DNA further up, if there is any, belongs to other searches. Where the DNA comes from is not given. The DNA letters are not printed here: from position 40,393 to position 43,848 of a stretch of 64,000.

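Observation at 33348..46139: Candidate beta-1,2-glucan (or related beta-glucan) utilisation locus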

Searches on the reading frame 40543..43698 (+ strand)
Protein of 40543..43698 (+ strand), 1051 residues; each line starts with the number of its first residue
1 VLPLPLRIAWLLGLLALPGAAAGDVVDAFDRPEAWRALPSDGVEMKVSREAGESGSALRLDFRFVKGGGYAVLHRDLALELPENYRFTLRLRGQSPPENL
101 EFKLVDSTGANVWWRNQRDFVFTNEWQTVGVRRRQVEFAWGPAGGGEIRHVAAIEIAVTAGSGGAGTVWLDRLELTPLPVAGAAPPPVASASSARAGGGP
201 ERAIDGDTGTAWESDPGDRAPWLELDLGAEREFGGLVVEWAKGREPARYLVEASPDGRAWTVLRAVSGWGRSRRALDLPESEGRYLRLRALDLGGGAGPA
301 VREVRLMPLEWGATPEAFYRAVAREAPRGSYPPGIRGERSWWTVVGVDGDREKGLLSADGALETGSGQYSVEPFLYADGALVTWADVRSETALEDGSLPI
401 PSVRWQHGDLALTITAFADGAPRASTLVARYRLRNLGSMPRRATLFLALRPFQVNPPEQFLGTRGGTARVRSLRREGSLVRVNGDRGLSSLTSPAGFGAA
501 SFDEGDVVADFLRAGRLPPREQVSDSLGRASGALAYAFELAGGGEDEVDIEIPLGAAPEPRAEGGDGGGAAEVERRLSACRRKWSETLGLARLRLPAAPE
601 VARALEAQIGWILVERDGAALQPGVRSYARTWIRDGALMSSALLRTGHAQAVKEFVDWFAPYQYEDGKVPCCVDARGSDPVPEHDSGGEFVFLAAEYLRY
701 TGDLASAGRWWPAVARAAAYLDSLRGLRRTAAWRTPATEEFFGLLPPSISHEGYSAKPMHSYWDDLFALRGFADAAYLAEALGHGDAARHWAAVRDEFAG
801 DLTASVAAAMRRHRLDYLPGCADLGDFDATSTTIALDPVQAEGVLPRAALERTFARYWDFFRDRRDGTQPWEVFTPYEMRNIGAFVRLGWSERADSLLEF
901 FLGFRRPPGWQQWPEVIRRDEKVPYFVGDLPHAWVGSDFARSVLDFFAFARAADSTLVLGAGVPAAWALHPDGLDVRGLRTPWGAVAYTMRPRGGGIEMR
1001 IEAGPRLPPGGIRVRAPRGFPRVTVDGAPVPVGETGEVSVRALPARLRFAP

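Call 8: search_protein_families(library=pfam, proteins=[window:40543-43698:+], max_evalue=0.01)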
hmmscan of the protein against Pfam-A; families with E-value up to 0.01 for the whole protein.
window:40543-43698:+ (1051 aa): 2 families
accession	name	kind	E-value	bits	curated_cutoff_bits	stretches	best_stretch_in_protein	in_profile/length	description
PF00754.31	F5_F8_type_C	-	4.8e-18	65.9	28.2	1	189-299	2-121/127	F5/8 type C domain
PF22633.2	F5_F8_type_C_2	-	2.9e-13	50.7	27.8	1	202-288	1-91/91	NedA-like, galactose-binding domain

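Call 12: search_solved_structures(query=window:40543-43698:+, max_evalue=1)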
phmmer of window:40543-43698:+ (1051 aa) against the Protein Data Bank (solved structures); distinct sequences matched with E-value up to 1: 20.
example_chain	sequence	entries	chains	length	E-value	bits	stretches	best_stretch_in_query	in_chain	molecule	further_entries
5zu6_A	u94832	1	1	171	2.6e-09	38.9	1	185-264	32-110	CBM32 domain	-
7w12_A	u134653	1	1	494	2.1e-08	35.8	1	185-264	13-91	Alginate lyase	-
5zu5_A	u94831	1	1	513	2.2e-08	35.8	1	185-264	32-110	alginate lyase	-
2rva_A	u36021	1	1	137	0.0018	19.5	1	188-263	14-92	Glucanase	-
4zz5_A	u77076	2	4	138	0.0018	19.5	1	188-263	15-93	Glucanase/chitosanase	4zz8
4zy9_A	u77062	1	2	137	0.0038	18.4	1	188-265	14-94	Glucanase/chitosanase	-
2rv9_A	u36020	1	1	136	0.0044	18.2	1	188-264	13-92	Glucanase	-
4zxe_A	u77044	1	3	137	0.0045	18.2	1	188-264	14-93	Glucanase/Chitosanase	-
5msx_A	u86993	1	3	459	0.0046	18.2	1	200-291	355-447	Putative endo-1,4-beta-xylanase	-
7d29_A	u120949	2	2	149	0.012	16.8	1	188-305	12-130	AlyQ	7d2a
2l9l_A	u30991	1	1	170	0.012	16.7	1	210-264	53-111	Lactadherin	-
5xnr_A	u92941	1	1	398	0.041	15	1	188-353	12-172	AlyQ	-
4a42_A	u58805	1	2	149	0.096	13.8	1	204-263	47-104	ALPHA-N-ACETYLGLUCOSAMINIDASE FAMILY PROTEIN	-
7mfk_A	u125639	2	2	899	0.1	13.7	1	193-260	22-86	Alpha-N-acetylglucosaminidase family protein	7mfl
4a4a_A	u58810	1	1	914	0.1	13.7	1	193-260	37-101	ALPHA-N-ACETYLGLUCOSAMINIDASE FAMILY PROTEIN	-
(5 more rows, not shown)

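Call 17: find_homologous_proteins(query=window:40543-43698:+, max_evalue=0.00001)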
Query window:40543-43698:+ (1051 aa): 1890 proteins with E <= 0.00001 among 8000 candidates; the best 120 are listed.
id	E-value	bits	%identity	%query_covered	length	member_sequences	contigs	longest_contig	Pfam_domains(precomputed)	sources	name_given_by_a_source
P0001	0.0e+0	2378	100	100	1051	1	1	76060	PF00754.32,PF22633.4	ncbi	-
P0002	0.0e+0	1666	72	98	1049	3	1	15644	PF00754.32,PF22633.4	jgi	jgi:hypothetical protein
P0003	0.0e+0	1520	68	98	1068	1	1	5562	PF00754.32,PF22633.4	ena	-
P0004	0.0e+0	1506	66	98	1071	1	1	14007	PF00754.32,PF22633.4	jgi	jgi:hypothetical protein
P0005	0.0e+0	1500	65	99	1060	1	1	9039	PF00754.32,PF22633.4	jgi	jgi:hypothetical protein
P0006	0.0e+0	1496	66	98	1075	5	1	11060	PF00754.32,PF22633.4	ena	-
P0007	0.0e+0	1489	65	98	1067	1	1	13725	PF00754.32,PF17389.9,PF22633.4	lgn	-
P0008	0.0e+0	1489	66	98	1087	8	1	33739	PF00754.32,PF22633.4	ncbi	-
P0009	0.0e+0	1486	66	98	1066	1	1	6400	PF00754.32,PF22633.4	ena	-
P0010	0.0e+0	1481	66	97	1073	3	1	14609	PF00754.32,PF22633.4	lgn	-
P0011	0.0e+0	1475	65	98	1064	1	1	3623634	PF00754.32,PF17389.9,PF22633.4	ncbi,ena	-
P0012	0.0e+0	1466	65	98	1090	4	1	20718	PF00754.32,PF22633.4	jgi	-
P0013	0.0e+0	1439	64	98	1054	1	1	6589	PF00754.32,PF22633.4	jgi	jgi:hypothetical protein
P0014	0.0e+0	1416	63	98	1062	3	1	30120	PF00754.32,PF22633.4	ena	-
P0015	0.0e+0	1416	64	98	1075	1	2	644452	PF00754.32,PF22633.4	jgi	jgi:hypothetical protein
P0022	0.0e+0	1360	62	96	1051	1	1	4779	PF00754.32,PF22633.4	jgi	jgi:hypothetical protein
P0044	0.0e+0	1263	59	98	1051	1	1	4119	PF00754.32,PF22633.4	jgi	jgi:hypothetical protein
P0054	0.0e+0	1249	57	98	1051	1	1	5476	PF00754.32,PF22633.4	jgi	jgi:hypothetical protein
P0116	0.0e+0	1189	53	98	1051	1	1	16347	PF00754.32,PF22633.4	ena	-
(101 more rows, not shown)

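Call 21: find_related_loci(query=A1, collection=genome_contigs, flank=10000)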
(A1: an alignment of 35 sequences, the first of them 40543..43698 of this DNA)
Query A1 (1051 aa) in genome_contigs; peptide patterns used: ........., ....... (x = any residue, [..] = any of these).
600 stretches matched a pattern (row limit reached: there are more); 598 encode a relative of the query (tblastn E <= 1e-3); the best 80 are kept; 80 distinct loci.
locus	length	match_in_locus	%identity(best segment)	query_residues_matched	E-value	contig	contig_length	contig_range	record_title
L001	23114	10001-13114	66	20-1051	0e+0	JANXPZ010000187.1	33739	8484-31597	MAG: Candidatus Eisenbacteria bacterium isolate GL140_4_concoct_147_sub GL140_4_k141_2380319, whole genome shotgun seque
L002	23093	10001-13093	62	26-1045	0e+0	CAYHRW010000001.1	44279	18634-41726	MAG TPA_asm: uncultured bacterium isolate ERP119705_co14_70 genome assembly, contig: NODE_503_length_44279_cov_10.034144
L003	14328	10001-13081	54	10-1017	0e+0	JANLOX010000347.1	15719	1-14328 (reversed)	MAG: Candidatus Eisenbacteria bacterium isolate OTE_38_metabat_510 OTE_38_k141_4732913, whole genome shotgun sequence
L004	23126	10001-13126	56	25-1047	0e+0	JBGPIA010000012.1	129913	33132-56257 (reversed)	MAG: Candidatus Krumholzibacteriia bacterium isolate OBJ_0618_7090110_345 k141_3826405_length_129913_cov_28.7476, whole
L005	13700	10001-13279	54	15-1051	0e+0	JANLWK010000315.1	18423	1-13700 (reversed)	MAG: Candidatus Eisenbacteria bacterium isolate OTE_20_metabat_388 OTE_20_k141_3024545, whole genome shotgun sequence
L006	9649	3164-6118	56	25-1019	0e+0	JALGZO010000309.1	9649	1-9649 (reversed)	MAG: bacterium isolate M3-22_Bin_282 M3-22_Bin_282_scaffold_23286, whole genome shotgun sequence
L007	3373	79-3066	53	25-1024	0e+0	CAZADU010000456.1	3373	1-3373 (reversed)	MAG TPA_asm: uncultured bacterium isolate binchicken_co165_69 genome assembly, contig: k141_2109873, whole genome shotgu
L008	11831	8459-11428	56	25-1021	0e+0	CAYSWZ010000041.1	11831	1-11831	MAG TPA_asm: uncultured bacterium isolate binchicken_co279_112 genome assembly, contig: k141_3309546, whole genome shotg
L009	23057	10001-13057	54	27-1045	0e+0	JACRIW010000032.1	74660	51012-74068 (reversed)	MAG: Candidatus Eisenbacteria bacterium isolate NC_groundwater_1813_Pr3_B-0.1um_71_17 SR-2_scaffold_141_865961, whole ge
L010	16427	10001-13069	55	25-1051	0e+0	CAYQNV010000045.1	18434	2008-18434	MAG TPA_asm: uncultured bacterium isolate binchicken_co165_179 genome assembly, contig: k141_733472, whole genome shotgu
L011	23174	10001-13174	51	20-1051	0e+0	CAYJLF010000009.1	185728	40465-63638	MAG TPA_asm: uncultured bacterium isolate ERP124720_co1_184 genome assembly, contig: NODE_84_length_185728_cov_13.858116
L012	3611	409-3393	52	18-1017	0e+0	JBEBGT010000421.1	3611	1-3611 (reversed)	MAG: Candidatus Eisenbacteria bacterium isolate ATF_3 NODE_21268_length_3630_cov_2.103087, whole genome shotgun sequence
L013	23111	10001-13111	55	17-1051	0e+0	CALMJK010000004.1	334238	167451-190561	MAG TPA_asm: uncultured bacterium isolate SRR5468112_bin.3_CONCOCT_v1.1_MAG genome assembly, contig: ERZ781236.5, whole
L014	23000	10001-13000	53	25-1044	0e+0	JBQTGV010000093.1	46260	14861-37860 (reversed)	MAG: Candidatus Eiseniibacteriota bacterium isolate SAR286 c_000000367232, whole genome shotgun sequence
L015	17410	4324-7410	51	20-1047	0e+0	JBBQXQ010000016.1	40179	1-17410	MAG: Gemmatimonadales bacterium isolate Co_metawrap_2123 Cmw_2123_k141_27158836_length_40179_cov_11.9989, whole genome s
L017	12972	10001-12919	50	25-1051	0e+0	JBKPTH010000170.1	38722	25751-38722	MAG: Acidobacteriota bacterium isolate GS_EKS_MAG_00001 GS_EKS_000001879895, whole genome shotgun sequence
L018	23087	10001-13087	65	27-1051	0e+0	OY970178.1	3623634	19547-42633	MAG: Candidatus Eisenbacteria bacterium isolate MFD05942.bin.c.1 genome assembly, chromosome: 1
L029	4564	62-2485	61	249-1051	0e+0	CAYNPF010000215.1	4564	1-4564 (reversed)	MAG TPA_asm: uncultured bacterium isolate SRP089250_co1_36 genome assembly, contig: NODE_38103_length_4564_cov_4.080506,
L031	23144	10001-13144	48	1-1051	0e+0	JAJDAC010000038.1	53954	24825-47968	MAG: Candidatus Krumholzibacteriota bacterium isolate OFTM315 OFTM315_37, whole genome shotgun sequence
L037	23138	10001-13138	53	25-1051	0e+0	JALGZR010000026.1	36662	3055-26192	MAG: bacterium isolate M3-44_Bin_119 M3-44_Bin_119_scaffold_3100, whole genome shotgun sequence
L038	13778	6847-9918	53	25-1051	0e+0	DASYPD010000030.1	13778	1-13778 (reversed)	MAG TPA_asm: Gemmatimonadales bacterium isolate SMAG_U4447 k141_1599403, whole genome shotgun sequence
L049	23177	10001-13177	51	13-1051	0e+0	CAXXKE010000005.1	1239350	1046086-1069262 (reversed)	MAG: Candidatus Krumholzibacteriia bacterium isolate 6e48df6a-8f97-42e3-8007-6ecbf69f3fc6 genome assembly, contig: conti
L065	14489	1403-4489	50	32-1051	0e+0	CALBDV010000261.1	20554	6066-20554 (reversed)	MAG TPA_asm: uncultured Holophagales bacterium isolate SRR5576002_bin.111_CONCOCT_v1.1_MAG genome assembly, contig: ERZ7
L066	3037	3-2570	56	190-1051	0e+0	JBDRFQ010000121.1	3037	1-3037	MAG: Candidatus Eisenbacteria bacterium isolate MEGAHIT-group-1.380 k141_8154914, whole genome shotgun sequence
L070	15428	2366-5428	49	25-1051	0e+0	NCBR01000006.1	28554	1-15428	MAG: Acidobacteria bacterium 37-71-11 04302015_37_scaffold_124, whole genome shotgun sequence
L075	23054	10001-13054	48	25-1049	0e+0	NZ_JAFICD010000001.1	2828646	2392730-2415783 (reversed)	Duganella sp. 1411 Ga0454180_01, whole genome shotgun sequence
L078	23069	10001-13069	49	35-1051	0e+0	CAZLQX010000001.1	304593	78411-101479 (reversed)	MAG TPA_asm: uncultured Holophagales bacterium isolate binchicken_co22_26 genome assembly, contig: NODE_11_length_304593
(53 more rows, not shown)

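Call 26: search_protein_families(library=pfam, proteins=[L075:1351-2358:+, L075:2623-5475:+, L075:5490-6962:+, L075:13097-14464:+, L075:14464-18258:+, L075:18271-19365:+, L075:19787-20443:+, L075:20458-21405:+, L075:221-1258:-], max_evalue=0.001)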
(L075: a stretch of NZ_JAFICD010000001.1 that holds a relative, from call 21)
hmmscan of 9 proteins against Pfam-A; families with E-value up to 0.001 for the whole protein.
L075:1351-2358:+ (335 aa): 5 families
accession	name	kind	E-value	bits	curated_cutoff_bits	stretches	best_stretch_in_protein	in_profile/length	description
PF13377.12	Peripla_BP_3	-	2.2e-35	122.6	26.5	1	168-329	1-167/167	Periplasmic binding protein-like domain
PF00532.27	Peripla_BP_1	-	2.7e-20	73.4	22.2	1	61-313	2-268/281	Periplasmic binding proteins and sugar binding domain of LacI family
PF00356.27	LacI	-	7.3e-15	54.9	27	1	4-48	1-45/46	Bacterial regulatory proteins, lacI family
PF13407.12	Peripla_BP_4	-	1.2e-14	54.9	35.1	1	63-273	1-218/258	Periplasmic binding protein domain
PF01381.28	HTH_3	-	0.00086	19.7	23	0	3-33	10-40/55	Helix-turn-helix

L075:2623-5475:+ (950 aa): 3 families
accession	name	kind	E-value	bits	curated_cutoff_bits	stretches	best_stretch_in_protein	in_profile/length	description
PF25183.1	OMP_b-brl_4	-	5e-56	191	30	4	342-664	145-472/838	Outer membrane beta barrel domain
PF00593.30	TonB_dep_Rec_b-barrel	-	3.3e-12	47.4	27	1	396-899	58-436/436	TonB dependent receptor-like, beta-barrel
PF13620.12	CarboxypepD_reg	-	8.8e-11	42.4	32.3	1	38-113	1-82/82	Carboxypeptidase regulatory-like domain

L075:5490-6962:+ (490 aa): 1 family
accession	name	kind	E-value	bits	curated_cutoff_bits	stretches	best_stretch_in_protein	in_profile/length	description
PF10091.15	Glycoamylase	-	6.1e-81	271.6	27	1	212-458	2-221/221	Putative glucoamylase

L075:13097-14464:+ (455 aa): 1 family
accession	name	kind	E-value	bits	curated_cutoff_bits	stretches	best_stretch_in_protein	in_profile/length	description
PF00232.24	Glyco_hydro_1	-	6.6e-156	519.7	22.6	1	5-445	3-452/453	Glycosyl hydrolase family 1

L075:14464-18258:+ (1264 aa): 2 families
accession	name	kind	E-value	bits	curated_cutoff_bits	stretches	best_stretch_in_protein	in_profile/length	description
PF06165.18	GH94_b-supersand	-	9.3e-141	468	23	2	483-724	1-251/251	Glycosyl hydrolase 94, supersandwich domain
PF17167.11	Glyco_hydro_94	-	5.1e-115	385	27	1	755-1180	1-420/420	Glycosyl hydrolase 94 superfamily, catalytic domain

L075:18271-19365:+ (364 aa): 5 families
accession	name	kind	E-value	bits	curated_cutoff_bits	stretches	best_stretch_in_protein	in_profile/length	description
PF00005.33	ABC_tran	-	6.9e-37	127.5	25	1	19-161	1-136/137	ABC transporter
PF08402.16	TOBE_2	-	8.3e-10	39.1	21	1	280-356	1-76/76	TOBE domain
PF17912.7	OB_MalK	-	4.4e-09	37.5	27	1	235-287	1-53/53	MalK OB fold domain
PF13304.12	AAA_21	-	6.6e-05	23.6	27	0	31-49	1-19/304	AAA domain, putative AbiEii toxin, Type IV TA system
PF03193.22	RsgA_GTPase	-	0.00039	20.7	30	1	28-55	105-132/174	RsgA GTPase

L075:19787-20443:+ (218 aa): 2 families
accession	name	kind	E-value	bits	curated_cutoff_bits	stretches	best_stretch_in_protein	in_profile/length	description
PF13630.11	SdpI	-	8.1e-18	64.8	28.2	1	135-202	1-71/71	SdpI/YfhL protein family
PF07853.16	DUF1648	-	3.4e-14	52.7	28.7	1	11-53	1-44/49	Domain of unknown function (DUF1648)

L075:20458-21405:+ (315 aa): 6 families
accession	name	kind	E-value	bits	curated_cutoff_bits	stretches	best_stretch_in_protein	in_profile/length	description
PF12146.15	Hydrolase_4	-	9e-16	58.3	27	1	78-158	22-100/239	Serine aminopeptidase, S33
PF00561.26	Abhydrolase_1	-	2.6e-10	40.8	25.8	1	49-182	2-123/245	alpha/beta hydrolase fold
PF12697.13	Abhydrolase_6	-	1.7e-09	39.1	26.3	1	50-281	1-205/217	Alpha/beta hydrolase family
PF02129.25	Peptidase_S15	-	1.8e-09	38.1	23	1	40-177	10-140/262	X-Pro dipeptidyl-peptidase (S15 family)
PF20408.4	Abhydrolase_11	-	2.7e-05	24.5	27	0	76-163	20-105/193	Alpha/beta hydrolase domain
PF07859.19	Abhydrolase_3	-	0.00011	22.5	25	1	118-188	50-125/210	alpha/beta hydrolase fold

L075:221-1258:- (345 aa): 0 families

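Call 36: predict_structure(alignment_id=A1)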
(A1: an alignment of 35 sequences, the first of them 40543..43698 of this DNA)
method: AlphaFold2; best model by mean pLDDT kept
length: 1051 residues; sequences in the alignment: 35
mean_pLDDT: 87.6   pTM: 0.84
mean pLDDT of the five models: 87.6, 86.8, 84.0, 83.5, 83.0
residues with pLDDT >= 90: 596; 70-90: 359; 50-70: 78; < 50: 18
segments of 3 or more residues with pLDDT < 50: 16-19, 752-759, 822-825
pLDDT, mean of each block of 10 residues (from residue 1): 55 49 80 85 85 88 77 91 90 87 84 81 89 80 72 88 82 86 76 93 90 91 92 90 89 92 85 85 92 82 90 86 90 88 92 92 91 96 95 88 97 97 93 97 97 79 77 93 92 93 82 92 91 96 96 86 68 94 93 94 95 92 76 91 97 96 88 73 83 97 97 97 89 87 77 46 86 98 98 96 90 83 56 87 89 91 87 83 94 94 91 84 69 91 96 94 93 96 96 94 94 89 94 89 96 86
secondary structure, 60 per line:
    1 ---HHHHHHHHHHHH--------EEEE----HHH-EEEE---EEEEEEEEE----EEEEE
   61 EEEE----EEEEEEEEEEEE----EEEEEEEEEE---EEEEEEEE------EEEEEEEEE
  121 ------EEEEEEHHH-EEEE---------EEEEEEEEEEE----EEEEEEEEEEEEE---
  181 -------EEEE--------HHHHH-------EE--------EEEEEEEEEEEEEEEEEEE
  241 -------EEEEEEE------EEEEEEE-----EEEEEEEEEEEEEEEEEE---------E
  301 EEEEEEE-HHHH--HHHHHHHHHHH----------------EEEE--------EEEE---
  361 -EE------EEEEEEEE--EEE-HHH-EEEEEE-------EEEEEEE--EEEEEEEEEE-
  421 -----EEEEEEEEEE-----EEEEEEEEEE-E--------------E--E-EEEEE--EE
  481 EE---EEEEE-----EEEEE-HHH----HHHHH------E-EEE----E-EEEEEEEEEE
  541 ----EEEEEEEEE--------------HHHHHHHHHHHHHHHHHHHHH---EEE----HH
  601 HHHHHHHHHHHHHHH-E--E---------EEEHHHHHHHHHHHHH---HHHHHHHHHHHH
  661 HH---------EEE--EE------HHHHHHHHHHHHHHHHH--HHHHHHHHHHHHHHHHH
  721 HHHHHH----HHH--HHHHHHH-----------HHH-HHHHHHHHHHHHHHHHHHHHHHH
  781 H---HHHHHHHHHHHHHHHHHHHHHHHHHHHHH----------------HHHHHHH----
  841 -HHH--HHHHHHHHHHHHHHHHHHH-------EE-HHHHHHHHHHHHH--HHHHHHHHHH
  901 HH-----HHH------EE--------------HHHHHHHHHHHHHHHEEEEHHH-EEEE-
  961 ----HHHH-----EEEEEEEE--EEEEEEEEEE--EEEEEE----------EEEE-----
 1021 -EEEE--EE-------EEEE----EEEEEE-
elements in order (helices of 4 or more, strands of 3 or more residues): H4-15 E24-27 E36-39 E43-51 E56-64 E69-80 E85-94 E98-105 E112-120 E127-132 E137-140 E150-160 E165-177 E188-191 H200-204 E222-240 E248-254 E261-267 E273-290 E300-307 H309-312 H315-325 E342-345 E354-357 E370-377 E380-382 E388-393 E401-407 E410-419 E426-435 E441-450 E472-476 E479-482 E486-490 E496-500 H509-513 E522-524 E531-540 E545-553 H568-588 E592-594 H599-615 E630-632 H633-645 H649-662 E672-674 H685-701 H704-726 H736-742 H758-781 H785-813 H830-836 H847-865 H876-888 H891-902 H933-947 E948-951 E956-959 H965-968 E974-981 E984-993 E996-1001 E1012-1015 E1022-1025 E1037-1040 E1045-1050
